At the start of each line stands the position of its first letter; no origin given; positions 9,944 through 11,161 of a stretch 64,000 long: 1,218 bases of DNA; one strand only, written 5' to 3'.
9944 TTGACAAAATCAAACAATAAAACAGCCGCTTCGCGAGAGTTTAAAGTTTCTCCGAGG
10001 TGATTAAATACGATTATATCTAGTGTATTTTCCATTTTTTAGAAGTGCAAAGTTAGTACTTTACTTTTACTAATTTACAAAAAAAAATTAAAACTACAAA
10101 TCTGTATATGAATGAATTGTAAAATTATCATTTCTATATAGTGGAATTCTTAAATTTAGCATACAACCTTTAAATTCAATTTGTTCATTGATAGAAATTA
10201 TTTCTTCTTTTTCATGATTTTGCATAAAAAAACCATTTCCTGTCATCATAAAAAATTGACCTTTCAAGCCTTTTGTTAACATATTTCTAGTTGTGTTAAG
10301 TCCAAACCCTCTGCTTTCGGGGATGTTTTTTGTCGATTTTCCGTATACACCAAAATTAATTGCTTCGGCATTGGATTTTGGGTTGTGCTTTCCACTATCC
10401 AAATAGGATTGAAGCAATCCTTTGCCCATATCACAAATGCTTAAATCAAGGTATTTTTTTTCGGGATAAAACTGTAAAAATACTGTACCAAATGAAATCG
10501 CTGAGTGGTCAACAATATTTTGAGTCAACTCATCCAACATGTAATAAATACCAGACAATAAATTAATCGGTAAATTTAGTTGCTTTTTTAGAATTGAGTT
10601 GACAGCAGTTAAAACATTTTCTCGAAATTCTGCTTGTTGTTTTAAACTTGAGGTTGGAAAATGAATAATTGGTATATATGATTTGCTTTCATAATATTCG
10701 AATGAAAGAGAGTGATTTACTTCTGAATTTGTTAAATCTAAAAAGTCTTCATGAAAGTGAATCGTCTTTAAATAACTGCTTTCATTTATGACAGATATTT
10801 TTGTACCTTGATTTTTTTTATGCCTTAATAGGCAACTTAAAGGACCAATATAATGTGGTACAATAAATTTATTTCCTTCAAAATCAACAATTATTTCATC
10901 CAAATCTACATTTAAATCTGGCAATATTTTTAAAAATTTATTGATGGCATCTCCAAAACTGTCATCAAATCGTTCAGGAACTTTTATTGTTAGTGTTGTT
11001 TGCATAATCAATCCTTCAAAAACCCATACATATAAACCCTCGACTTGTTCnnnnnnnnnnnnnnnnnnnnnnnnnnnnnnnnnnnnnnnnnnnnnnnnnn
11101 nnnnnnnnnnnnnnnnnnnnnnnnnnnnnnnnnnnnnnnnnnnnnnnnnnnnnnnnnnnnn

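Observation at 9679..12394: SIR2 NADase + SpoIIAB/RsbW-like GHKL ATPase + STAS-like protein: candidate partner-switch-gated abortive-infection system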

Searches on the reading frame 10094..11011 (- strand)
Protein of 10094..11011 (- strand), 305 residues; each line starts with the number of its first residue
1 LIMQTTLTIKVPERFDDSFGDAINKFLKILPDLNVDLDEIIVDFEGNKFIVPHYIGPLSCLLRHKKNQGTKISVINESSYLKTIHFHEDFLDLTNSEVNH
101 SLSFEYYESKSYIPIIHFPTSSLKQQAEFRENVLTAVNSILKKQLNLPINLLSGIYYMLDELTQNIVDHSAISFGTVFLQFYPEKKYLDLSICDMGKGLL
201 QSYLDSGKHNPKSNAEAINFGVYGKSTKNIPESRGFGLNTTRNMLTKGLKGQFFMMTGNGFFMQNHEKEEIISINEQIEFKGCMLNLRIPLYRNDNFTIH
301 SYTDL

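Call 3: search_protein_families(library=pfam, proteins=[window:10094-11011:-], max_evalue=1)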
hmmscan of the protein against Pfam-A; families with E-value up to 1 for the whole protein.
window:10094-11011:- (305 aa): 2 families
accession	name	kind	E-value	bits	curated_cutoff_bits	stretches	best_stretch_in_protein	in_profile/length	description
PF02518.31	HATPase_c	-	0.0025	18.7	26.4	1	154-255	5-93/111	Histidine kinase-, DNA gyrase B-, and HSP90-like ATPase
PF06311.17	NumbF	-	0.14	13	27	1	113-152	4-43/94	NUMB domain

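Call 4: search_protein_families(library=padloc, proteins=[window:10094-11011:-], max_evalue=1)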
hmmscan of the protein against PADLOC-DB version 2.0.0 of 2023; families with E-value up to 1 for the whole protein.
window:10094-11011:- (305 aa): 1 family
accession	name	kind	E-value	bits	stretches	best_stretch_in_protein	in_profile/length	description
PDLC02567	DrmA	-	5.9e-07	24.9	1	38-270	32-254/1750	DrmA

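Call 5: search_protein_families(library=ncbifam, proteins=[window:10094-11011:-], max_evalue=1)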
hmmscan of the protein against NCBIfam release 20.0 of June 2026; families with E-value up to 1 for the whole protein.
window:10094-11011:- (305 aa): 1 family
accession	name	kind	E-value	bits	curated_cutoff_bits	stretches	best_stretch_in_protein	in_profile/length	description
TIGR01911.1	HesB_rel_seleno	subfamily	0.1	13.2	66.35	1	21-99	9-81/92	HesB-like protein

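Call 6: find_homologous_proteins(query=window:10094-11011:-)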
Query window:10094-11011:- (305 aa): 67 proteins with E <= 0.001 among 730 candidates.
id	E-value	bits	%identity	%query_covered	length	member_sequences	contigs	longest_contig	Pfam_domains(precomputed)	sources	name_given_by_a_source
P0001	1.1e-199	680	100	99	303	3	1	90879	-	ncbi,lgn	-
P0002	1.9e-169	580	84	99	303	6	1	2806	-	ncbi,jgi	jgi:hypothetical protein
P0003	5.7e-136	470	69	100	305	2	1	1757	-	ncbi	-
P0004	5.9e-136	470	68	100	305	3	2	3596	-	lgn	-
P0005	2.2e-132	459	68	99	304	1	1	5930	-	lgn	-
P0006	7.5e-129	447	67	98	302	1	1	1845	-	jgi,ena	jgi:hypothetical protein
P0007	9.1e-129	447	66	98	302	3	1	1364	-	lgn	-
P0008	1.3e-128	446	64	98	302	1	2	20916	-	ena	-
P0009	6.3e-128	444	66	98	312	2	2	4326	-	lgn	-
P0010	8.4e-127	440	65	98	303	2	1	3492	-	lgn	-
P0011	2.4e-126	439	63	99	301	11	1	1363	-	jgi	jgi:hypothetical protein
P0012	1.9e-123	429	62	99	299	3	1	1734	-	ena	-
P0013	1.8e-122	426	64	98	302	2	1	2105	PF02518.32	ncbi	-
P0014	5.3e-116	405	59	100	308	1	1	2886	-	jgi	jgi:hypothetical protein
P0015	2.0e-115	403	58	99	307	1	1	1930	-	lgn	-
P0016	1.1e-103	364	55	99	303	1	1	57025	-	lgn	-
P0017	4.6e-101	356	54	98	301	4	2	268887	-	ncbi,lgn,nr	ncbi:MAG: hypothetical protein PHQ74_02220 [Crocinitomicaceae bacterium]|nr:hypothetical protein [Cr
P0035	5.7e-78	280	45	98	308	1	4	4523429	-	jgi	jgi:anti-sigma regulatory factor (Ser/Thr protein kinase)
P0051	1.3e-72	263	44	97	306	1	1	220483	PF02518.32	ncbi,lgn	-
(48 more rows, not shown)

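Call 7: search_solved_structures(query=window:10094-11011:-, max_evalue=10, show_alignments=2)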
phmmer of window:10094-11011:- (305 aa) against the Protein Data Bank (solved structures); distinct sequences matched with E-value up to 10: 1.
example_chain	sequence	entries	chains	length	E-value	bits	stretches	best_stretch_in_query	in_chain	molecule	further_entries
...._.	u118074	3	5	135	0.71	12.2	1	197-277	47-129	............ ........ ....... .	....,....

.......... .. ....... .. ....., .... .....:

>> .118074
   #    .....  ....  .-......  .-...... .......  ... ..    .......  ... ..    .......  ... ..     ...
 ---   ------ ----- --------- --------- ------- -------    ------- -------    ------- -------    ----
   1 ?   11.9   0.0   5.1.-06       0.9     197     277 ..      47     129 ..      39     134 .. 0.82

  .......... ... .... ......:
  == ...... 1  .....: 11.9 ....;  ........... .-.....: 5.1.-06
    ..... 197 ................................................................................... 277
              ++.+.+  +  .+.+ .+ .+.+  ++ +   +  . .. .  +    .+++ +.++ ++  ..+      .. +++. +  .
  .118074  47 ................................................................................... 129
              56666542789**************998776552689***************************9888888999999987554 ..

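Call 9: find_encoding_contigs(protein=P0017, flank=8000, max_places=2)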
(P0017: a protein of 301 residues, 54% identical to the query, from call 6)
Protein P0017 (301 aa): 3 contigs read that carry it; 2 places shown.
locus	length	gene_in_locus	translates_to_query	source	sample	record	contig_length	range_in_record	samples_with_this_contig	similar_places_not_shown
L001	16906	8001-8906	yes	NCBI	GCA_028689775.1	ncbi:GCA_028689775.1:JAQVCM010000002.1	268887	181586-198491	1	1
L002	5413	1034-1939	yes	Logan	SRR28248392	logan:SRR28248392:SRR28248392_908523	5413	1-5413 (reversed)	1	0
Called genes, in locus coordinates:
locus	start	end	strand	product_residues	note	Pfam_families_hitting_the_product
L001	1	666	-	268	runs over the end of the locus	-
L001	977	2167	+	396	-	PF00202:Aminotran_3 (faint), PF00155:Aminotran_1_2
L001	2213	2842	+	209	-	PF00484:Pro_CA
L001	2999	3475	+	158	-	PF02576:RimP_N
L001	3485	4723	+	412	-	PF08529:NusA_N, PF00575:S1 (weak), PF13184:KH_NusA_1st, PF07650:KH_2 (weak), PF26594:KH_NusA_2nd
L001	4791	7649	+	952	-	PF04760:IF2_N, PF00009:GTP_EFTU, PF01926:MMR_HSR1, PF22042:EF-G_D2, PF11987:IF-2, PF03144:GTP_EFTU_D2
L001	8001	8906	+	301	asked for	-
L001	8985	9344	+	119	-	-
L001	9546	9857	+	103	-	-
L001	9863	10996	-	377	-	PF04055:Radical_SAM, PF06969:HemN_C (weak)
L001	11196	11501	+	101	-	-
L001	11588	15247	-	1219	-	PF00176:SNF2-rel_dom, PF00270:DEAD, PF04851:ResIII, PF00271:Helicase_C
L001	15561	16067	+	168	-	-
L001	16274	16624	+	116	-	-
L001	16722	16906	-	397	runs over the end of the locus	PF02771:Acyl-CoA_dh_N, PF02770:Acyl-CoA_dh_M, PF00441:Acyl-CoA_dh_1, PF08028:Acyl-CoA_dh_2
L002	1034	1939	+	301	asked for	-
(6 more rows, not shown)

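Call 10: find_encoding_contigs(protein=P0035, flank=8000, max_places=2)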
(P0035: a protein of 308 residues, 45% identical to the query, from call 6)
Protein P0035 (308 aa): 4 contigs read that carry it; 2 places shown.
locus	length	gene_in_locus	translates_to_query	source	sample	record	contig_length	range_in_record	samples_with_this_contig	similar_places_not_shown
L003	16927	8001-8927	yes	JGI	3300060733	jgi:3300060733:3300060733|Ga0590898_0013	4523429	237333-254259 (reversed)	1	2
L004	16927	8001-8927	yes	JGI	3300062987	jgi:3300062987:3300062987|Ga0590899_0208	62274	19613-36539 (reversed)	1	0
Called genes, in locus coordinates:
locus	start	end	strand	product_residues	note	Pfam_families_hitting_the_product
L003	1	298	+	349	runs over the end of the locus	-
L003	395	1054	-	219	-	PF18728:HEPN_AbiV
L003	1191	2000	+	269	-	-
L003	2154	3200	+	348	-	PF02086:MethyltransfD12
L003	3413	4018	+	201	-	-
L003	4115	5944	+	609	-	PF27228:MTBMA_p00010_2nd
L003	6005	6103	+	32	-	-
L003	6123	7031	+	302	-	PF00589:Phage_integrase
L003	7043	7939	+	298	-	PF00589:Phage_integrase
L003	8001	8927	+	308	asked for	-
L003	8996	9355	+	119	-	-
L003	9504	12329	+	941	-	PF05593:RHS_repeat (faint)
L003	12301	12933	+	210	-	-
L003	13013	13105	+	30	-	-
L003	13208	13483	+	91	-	-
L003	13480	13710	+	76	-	-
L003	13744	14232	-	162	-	-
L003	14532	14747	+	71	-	-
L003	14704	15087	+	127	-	PF12844:HTH_19, PF13560:HTH_31, PF01381:HTH_3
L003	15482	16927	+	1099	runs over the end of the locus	PF23748:Beta-prop_LRRK2 (faint), PF07494:Reg_prop (weak), PF08450:SGL (faint), PF23775:Beta-prop_RIG_2nd (faint), PF07494:Reg_prop (weak), PF07495:Y_Y_Y, PF07228:SpoIIE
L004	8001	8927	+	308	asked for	-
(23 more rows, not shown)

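Call 11: find_encoding_contigs(protein=P0051, flank=8000, max_places=2)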
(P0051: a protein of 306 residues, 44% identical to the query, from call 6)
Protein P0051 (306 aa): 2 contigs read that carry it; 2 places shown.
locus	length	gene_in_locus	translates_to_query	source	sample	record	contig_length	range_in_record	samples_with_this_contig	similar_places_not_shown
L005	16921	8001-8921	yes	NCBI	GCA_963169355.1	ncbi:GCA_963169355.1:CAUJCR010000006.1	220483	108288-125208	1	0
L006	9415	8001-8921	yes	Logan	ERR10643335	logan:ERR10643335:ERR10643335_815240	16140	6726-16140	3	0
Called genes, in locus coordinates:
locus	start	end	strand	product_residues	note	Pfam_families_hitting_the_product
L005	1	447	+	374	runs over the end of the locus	PF13784:Fic_N, PF02661:Fic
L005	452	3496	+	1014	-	PF04313:HSDR_N, PF04851:ResIII, PF18766:SWI2_SNF2, PF22679:T1R_D3-like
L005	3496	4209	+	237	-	PF01863:YgjP-like, PF10263:SprT-like (weak)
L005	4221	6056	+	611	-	PF13175:AAA_15, PF13304:AAA_21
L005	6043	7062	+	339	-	PF01844:HNH (faint)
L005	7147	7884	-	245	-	-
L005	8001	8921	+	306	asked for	PF02518:HATPase_c (weak)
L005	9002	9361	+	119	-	-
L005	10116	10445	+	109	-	-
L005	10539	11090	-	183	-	-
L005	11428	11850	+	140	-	PF22105:DUF6943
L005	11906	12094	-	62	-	-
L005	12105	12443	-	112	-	-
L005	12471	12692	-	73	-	-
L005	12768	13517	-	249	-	-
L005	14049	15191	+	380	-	PF00155:Aminotran_1_2, PF00266:Aminotran_5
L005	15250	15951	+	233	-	-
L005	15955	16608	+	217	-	-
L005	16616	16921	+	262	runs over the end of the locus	PF00795:CN_hydrolase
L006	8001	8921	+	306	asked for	PF02518:HATPase_c (weak)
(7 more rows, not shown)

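Call 12: find_encoding_contigs(protein=P0008, flank=8000, max_places=2)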
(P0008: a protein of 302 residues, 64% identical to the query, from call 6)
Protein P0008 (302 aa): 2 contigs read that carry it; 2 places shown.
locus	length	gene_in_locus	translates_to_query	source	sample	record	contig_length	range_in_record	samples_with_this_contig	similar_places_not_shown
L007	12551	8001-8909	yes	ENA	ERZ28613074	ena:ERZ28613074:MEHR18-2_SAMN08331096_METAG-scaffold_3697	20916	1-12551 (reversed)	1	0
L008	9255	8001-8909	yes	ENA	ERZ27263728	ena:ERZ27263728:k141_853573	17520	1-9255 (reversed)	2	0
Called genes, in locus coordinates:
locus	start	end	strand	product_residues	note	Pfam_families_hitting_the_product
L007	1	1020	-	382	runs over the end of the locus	PF01497:Peripla_BP_2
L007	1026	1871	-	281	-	PF02679:ComA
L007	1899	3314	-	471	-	PF13174:TPR_6 (faint), PF13429:TPR_15 (faint), PF25062:ARM_TT21_N (faint), PF03704:BTAD (faint), PF23914:TPR_CcmH_CycH (weak), PF00515:TPR_1 (weak), PF07719:TPR_2 (weak), PF13424:TPR_12 (weak), +14 more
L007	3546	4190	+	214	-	PF02230:Abhydrolase_2, PF03959:FSH1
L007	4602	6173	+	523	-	PF01676:Metalloenzyme, PF06415:iPGM_N, PF01663:Phosphodiest (weak)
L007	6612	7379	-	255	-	PF13462:Thioredoxin_4 (faint), PF01323:DSBA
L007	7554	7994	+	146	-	-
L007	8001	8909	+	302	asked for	-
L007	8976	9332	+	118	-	-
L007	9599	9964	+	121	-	-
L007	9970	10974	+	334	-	PF15731:MqsA_antitoxin (weak), PF13274:SocA_Panacea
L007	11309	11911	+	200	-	PF19570:DUF6088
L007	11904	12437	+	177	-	PF08843:AbiEii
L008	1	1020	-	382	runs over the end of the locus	PF01497:Peripla_BP_2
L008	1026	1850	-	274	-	PF02679:ComA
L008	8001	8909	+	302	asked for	-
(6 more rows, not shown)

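Call 13: find_encoding_contigs(protein=P0016, flank=8000, max_places=2)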
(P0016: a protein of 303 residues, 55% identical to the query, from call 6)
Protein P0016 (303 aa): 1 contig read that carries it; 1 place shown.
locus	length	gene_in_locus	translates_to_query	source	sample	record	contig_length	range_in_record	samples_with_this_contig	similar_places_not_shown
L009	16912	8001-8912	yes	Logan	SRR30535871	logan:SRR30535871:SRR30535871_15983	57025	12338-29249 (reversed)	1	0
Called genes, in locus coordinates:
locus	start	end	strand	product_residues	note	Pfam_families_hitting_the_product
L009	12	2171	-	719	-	PF22896:OB_RNR_1st (faint), PF08206:OB_RNB, PF17876:CSD2 (weak), PF08206:OB_RNB, PF17849:OB_Dis3, PF17876:CSD2, PF00773:RNB, PF00575:S1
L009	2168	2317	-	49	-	-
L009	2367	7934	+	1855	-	PF11974:bMG3, PF01835:MG2, PF17972:bMG5, PF17962:bMG6, PF07703:A2M_BRD, PF00207:A2M (weak), PF07678:TED_complement (weak), PF17973:bMG10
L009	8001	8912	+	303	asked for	-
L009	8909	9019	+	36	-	-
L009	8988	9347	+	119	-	-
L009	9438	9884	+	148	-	-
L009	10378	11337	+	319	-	-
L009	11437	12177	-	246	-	PF00072:Response_reg, PF04397:LytTR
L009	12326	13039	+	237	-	-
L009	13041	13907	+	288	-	-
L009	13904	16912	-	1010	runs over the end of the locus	PF08450:SGL (faint), PF02518:HATPase_c (faint), PF07494:Reg_prop (weak), PF07495:Y_Y_Y, PF06580:His_kinase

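Call 14: find_encoding_contigs(protein=P0005, flank=8000, max_places=2)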
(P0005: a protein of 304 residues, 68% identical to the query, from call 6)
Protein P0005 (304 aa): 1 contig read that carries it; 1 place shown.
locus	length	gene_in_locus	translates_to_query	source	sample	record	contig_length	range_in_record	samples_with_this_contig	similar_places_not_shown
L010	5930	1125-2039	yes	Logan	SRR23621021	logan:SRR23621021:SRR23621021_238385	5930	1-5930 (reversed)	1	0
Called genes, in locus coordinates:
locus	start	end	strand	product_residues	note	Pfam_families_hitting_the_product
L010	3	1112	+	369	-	?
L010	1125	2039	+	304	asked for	-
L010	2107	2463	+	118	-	-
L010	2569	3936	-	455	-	PF10396:TrmE_N, PF12631:MnmE_helical, PF03193:RsgA_GTPase (faint), PF00071:Ras, PF00350:Dynamin_N (faint), PF01926:MMR_HSR1, PF02421:FeoB_N, PF08477:Roc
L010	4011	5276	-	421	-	PF07396:Porin_O_P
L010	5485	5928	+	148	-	?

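Call 17: search_protein_families(library=pfam, proteins=[L010:3-1112:+, L007:7554-7994:+, L007:9599-9964:+, L001:9546-9857:+, L009:9438-9884:+, L005:7147-7884:-, L003:9504-12329:+], max_evalue=0.1)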
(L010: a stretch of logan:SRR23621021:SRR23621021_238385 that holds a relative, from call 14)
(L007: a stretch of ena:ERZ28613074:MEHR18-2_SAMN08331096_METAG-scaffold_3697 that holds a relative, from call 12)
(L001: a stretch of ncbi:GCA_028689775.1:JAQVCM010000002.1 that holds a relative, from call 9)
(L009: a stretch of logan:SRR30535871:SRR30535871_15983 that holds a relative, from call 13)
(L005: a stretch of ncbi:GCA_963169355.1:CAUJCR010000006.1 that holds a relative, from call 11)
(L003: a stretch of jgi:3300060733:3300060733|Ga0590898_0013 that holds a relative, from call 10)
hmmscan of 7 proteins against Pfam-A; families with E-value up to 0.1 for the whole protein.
L010:3-1112:+ (369 aa): 1 family
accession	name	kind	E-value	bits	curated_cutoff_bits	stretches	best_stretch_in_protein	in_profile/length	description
PF00071.28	Ras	-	0.00049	20.1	21.6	1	67-143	48-125/162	Ras family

L007:7554-7994:+ (146 aa): 0 families

L007:9599-9964:+ (121 aa): 1 family
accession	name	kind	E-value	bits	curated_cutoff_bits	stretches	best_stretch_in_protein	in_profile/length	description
PF15723.11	MqsR_toxin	-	0.054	14.4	26.2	1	36-110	23-94/95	Motility quorum-sensing regulator, toxin of MqsA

L001:9546-9857:+ (103 aa): 0 families

L009:9438-9884:+ (148 aa): 0 families

L005:7147-7884:- (245 aa): 3 families
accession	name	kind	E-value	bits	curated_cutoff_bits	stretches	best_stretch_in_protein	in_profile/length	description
PF25215.1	HVO_B0008_C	-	0.012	15.9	27.4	1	191-226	2-37/51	HVO_B0008 C-terminal domain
PF25118.1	EFL1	-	0.042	15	30.9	0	4-39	7-41/89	Elongation factor-like GTPase 1-like domain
PF00919.26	UPF0004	-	0.089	13.3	27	0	117-184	32-98/98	Uncharacterized protein family UPF0004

L003:9504-12329:+ (941 aa): 1 family
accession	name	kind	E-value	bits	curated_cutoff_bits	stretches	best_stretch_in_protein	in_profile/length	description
PF05593.20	RHS_repeat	-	1.1e-08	35.7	22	0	121-136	17-32/38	RHS Repeat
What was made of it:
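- Tried and rejected: A weak Ras-like hit in the L010 fragment (E 5e-4, below cut-off, call 17) was not pursued.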

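Call 24: find_related_loci(query=A2, collection=genome_contigs, flank=8000)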
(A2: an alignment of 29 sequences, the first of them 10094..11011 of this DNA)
Query A2 (305 aa) in genome_contigs; peptide patterns used: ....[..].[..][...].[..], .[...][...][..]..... (x = any residue, [..] = any of these).
39 stretches matched a pattern; 19 encode a relative of the query (tblastn E <= 1e-3); 19 distinct loci.
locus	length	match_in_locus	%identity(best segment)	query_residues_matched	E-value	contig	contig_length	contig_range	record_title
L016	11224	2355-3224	63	11-304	3e-128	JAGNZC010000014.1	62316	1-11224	MAG: Crocinitomicaceae bacterium isolate Go_Eff_bin_205 Go_Eff_615_length_62316_cov_8.189760, whole genome shotgun seque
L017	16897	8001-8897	54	6-304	6e-108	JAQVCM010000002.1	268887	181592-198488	MAG: Crocinitomicaceae bacterium isolate STD2_89 NODE_49_length_268887_cov_8.790601_Sandtown_D2, whole genome shotgun se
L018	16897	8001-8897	54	6-304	6e-108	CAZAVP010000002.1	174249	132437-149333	MAG TPA_asm: uncultured Chryseobacterium sp. isolate SRP220891_co3_210 genome assembly, contig: NODE_17_length_174249_co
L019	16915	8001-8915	47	5-302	8e-88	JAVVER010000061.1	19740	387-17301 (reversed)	MAG: Vicingaceae bacterium isolate TamC13-26 NODE_2316_length_19740_cov_9.479909, whole genome shotgun sequence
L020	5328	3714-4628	45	7-304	2e-87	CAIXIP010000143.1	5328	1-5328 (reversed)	MAG: uncultured Bacteroidetes bacterium isolate KT5_bin-767 genome assembly, contig: bin-767:143/358, whole genome shotg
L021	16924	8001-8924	45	6-304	2e-87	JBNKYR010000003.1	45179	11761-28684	MAG: Crocinitomicaceae bacterium isolate D1D2.bin.17.permissive NODE_3_length_45179_cov_3.936655, whole genome shotgun s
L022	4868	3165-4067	46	11-304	1e-83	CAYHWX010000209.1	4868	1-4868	MAG TPA_asm: uncultured Vicingus sp. isolate ERP119705_co15_575 genome assembly, contig: NODE_23662_length_4868_cov_7.01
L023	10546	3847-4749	46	11-304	8e-82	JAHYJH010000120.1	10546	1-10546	MAG: Vicingaceae bacterium isolate KA17 NODE_2841_length_10546_cov_7.137249, whole genome shotgun sequence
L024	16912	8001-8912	44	8-304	4e-79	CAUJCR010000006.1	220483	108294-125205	MAG: Bacteroidota bacterium isolate KLAP24 genome assembly, contig: KLAP24_347396, whole genome shotgun sequence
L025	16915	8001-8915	41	5-304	5e-68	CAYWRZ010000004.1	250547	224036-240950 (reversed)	MAG TPA_asm: uncultured Weeksellaceae bacterium isolate SRP344714_co1_200 genome assembly, contig: NODE_89_length_250547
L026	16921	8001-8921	39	5-303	2e-64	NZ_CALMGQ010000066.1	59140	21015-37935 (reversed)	MAG: uncultured Cytophaga sp. isolate SRR5676475_bin.23_CONCOCT_v1.1_MAG ERZ724508.98, whole genome shotgun sequence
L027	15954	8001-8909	38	8-304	2e-61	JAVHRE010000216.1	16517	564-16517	MAG: Bacteroidales bacterium isolate WB02no9_31_15 NODE_2889_length_16517_cov_8.757927, whole genome shotgun sequence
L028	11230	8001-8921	34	2-304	2e-57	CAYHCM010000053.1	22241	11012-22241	MAG TPA_asm: uncultured Chitinophaga sp. isolate ERP119702_co1_292 genome assembly, contig: NODE_2490_length_22241_cov_4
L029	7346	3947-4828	36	7-302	4e-57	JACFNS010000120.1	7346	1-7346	MAG: Taibaiella sp. isolate BROCD030 NODE_5352_length_7346_cov_4.400082, whole genome shotgun sequence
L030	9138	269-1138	35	2-290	5e-52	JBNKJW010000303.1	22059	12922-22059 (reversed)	MAG: Bacteroidales bacterium isolate H2.bin.10.orig k141_1376139, whole genome shotgun sequence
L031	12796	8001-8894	30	3-302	3e-37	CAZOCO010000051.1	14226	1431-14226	MAG TPA_asm: uncultured Muribaculum sp. isolate SRP199465_co1_27 genome assembly, contig: NODE_12135_length_14226_cov_8.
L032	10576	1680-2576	31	8-304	1e-36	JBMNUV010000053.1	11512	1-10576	MAG: Prevotella sp. isolate SBF912SR2HQ0004 scaffold_25143_c1, whole genome shotgun sequence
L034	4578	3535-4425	28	3-290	4e-31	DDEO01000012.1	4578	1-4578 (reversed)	MAG TPA_asm: Bacteroidetes bacterium UBA1952 UBA1952_contig_113873, whole genome shotgun sequence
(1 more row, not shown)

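Call 32: search_protein_families(library=pfam, proteins=[L016:1625-2212:+, L016:4209-4553:+, L016:4663-5025:+, L016:5565-6695:+], max_evalue=0.1)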
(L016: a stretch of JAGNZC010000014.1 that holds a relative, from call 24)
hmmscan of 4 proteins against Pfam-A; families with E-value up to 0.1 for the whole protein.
L016:1625-2212:+ (195 aa): 1 family
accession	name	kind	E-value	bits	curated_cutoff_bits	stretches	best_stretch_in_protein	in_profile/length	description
PF16476.10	DUF5053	-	0.075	13.2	26.6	0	84-122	28-66/71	Domain of unknown function (DUF5053)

L016:4209-4553:+ (114 aa): 0 families

L016:4663-5025:+ (120 aa): 8 families
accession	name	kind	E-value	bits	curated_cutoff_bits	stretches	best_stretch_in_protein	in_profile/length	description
PF00085.26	Thioredoxin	-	1.3e-21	77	23.5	1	28-112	17-102/103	Thioredoxin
PF14595.12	Thioredoxin_9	-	5.8e-07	29.9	25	1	20-108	32-123/129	Thioredoxin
PF13098.12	Thioredoxin_2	-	3.4e-06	27.8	27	1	27-110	3-103/104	Thioredoxin-like domain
PF13905.12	Thioredoxin_8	-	0.0005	20.8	27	1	29-66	1-41/94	Thioredoxin-like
PF00578.27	AhpC-TSA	-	0.00078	19.8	26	1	25-87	22-86/124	AhpC/TSA family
PF08534.16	Redoxin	-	0.0036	17.5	26.6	1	26-57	26-57/148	Redoxin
PF00462.30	Glutaredoxin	-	0.021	15.4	22.9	1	39-84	7-51/60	Glutaredoxin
PF13899.12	Thioredoxin_7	-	0.027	15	27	1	29-48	17-36/83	Thioredoxin-like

L016:5565-6695:+ (376 aa): 2 families
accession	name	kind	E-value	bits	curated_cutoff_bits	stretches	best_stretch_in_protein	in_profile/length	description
PF22827.1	GldL_N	-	1.3e-09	38.5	24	2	93-128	4-39/62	GldL N-terminal domain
PF20237.3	DUF6594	-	0.0022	18.4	30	1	8-151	104-231/238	Family of unknown function (DUF6594)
